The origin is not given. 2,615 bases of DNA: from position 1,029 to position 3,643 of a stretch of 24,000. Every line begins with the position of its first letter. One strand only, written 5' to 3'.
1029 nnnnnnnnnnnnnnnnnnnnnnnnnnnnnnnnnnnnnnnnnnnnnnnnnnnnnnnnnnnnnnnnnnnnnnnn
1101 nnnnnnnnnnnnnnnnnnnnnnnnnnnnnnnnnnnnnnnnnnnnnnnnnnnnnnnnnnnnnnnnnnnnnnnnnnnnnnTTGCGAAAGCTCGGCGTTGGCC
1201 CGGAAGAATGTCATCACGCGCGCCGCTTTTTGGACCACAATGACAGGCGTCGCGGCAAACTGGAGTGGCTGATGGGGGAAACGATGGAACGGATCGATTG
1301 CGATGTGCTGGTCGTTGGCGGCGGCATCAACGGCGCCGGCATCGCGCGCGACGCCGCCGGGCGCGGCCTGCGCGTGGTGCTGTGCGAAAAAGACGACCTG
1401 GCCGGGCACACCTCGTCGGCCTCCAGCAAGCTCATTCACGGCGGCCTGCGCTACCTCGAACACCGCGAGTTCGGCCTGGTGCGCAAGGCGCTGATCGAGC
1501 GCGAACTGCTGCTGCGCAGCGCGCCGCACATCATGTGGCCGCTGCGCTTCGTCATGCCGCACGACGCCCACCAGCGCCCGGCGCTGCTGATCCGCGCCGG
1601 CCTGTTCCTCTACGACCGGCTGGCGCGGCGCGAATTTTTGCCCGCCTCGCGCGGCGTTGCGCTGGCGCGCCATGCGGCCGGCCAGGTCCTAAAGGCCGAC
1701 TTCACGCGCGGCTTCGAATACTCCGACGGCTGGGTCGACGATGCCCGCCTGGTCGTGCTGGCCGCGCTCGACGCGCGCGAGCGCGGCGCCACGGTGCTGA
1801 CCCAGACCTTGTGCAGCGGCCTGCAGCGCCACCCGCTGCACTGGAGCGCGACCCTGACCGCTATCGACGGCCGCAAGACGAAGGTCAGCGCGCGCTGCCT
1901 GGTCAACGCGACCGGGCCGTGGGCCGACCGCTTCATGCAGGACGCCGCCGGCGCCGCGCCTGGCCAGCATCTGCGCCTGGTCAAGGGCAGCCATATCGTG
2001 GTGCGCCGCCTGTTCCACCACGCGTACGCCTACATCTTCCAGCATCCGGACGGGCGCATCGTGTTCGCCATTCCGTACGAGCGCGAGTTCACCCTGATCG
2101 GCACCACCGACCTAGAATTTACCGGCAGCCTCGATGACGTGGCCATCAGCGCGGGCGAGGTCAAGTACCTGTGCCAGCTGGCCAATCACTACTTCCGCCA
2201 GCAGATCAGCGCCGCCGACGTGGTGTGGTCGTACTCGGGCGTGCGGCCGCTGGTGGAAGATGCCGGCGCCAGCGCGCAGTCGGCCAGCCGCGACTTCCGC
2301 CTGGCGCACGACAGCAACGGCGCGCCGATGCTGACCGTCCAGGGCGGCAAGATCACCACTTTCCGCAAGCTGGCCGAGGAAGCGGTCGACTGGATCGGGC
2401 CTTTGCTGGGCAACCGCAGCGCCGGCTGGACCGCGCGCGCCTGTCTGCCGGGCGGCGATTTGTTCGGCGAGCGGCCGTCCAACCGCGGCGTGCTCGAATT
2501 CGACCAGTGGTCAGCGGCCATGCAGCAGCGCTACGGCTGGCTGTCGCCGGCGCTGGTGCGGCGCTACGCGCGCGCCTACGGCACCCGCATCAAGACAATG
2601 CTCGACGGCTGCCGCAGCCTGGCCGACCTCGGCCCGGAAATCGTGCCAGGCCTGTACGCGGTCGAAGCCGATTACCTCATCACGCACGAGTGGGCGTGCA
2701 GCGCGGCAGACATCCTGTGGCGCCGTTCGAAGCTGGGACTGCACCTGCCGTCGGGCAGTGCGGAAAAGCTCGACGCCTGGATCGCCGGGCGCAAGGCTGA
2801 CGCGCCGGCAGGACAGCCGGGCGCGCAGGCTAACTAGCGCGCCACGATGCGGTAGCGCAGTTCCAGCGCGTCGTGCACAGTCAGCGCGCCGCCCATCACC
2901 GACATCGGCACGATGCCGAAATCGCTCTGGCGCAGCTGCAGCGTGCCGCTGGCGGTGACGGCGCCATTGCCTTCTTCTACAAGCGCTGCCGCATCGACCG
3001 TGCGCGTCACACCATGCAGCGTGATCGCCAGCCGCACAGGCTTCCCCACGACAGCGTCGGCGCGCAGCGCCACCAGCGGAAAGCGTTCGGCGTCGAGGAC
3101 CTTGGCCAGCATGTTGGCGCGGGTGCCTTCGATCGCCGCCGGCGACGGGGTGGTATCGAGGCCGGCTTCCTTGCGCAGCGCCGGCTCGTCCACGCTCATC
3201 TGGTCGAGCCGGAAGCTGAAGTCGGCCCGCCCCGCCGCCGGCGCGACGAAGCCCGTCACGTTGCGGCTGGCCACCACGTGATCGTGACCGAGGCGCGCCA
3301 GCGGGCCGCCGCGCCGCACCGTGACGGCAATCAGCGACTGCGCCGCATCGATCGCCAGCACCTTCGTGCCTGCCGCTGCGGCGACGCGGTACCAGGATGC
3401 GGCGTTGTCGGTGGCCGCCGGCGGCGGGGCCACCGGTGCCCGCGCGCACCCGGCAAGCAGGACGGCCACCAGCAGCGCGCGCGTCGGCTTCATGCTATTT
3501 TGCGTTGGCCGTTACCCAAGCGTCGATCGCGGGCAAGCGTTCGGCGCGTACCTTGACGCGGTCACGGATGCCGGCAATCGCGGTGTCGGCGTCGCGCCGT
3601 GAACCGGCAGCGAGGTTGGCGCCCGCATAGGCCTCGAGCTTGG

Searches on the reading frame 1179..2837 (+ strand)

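Call 62: search_protein_families(library=pfam, proteins=[window:1179-2837:+], max_evalue=0.001)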
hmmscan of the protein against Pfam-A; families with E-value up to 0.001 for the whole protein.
window:1179-2837:+ (552 aa): 4 families
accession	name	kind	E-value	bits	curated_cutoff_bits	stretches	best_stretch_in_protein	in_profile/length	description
PF01266.30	DAO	-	4.8e-59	201.1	27.9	1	42-394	1-351/353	FAD dependent oxidoreductase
PF16901.10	DAO_C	-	5.6e-09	36.4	31.4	1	418-522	3-99/126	C-terminal domain of alpha-glycerophosphate oxidase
PF12831.13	FAD_oxidored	-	6.7e-06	26.1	27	1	42-81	1-40/416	FAD dependent oxidoreductase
PF13450.12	NAD_binding_8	-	0.00045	20.9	21.9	0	45-83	1-40/68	NAD(P)-binding Rossmann-like domain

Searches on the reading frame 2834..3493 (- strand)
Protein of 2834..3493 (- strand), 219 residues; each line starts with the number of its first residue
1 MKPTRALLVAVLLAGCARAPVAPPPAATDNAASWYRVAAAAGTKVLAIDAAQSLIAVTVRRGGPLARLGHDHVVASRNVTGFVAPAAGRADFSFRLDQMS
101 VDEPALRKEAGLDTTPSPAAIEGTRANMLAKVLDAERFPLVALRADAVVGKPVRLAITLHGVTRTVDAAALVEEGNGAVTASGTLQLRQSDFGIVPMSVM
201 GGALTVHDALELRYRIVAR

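Call 62: search_protein_families(library=pfam, proteins=[window:2834-3493:-], max_evalue=0.001)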
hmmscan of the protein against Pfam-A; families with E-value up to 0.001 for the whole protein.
window:2834-3493:- (219 aa): 1 family
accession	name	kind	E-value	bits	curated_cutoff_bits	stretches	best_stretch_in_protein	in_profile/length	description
PF04264.18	YceI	-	2.2e-09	38.3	23.7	1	69-217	13-149/150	YceI-like domain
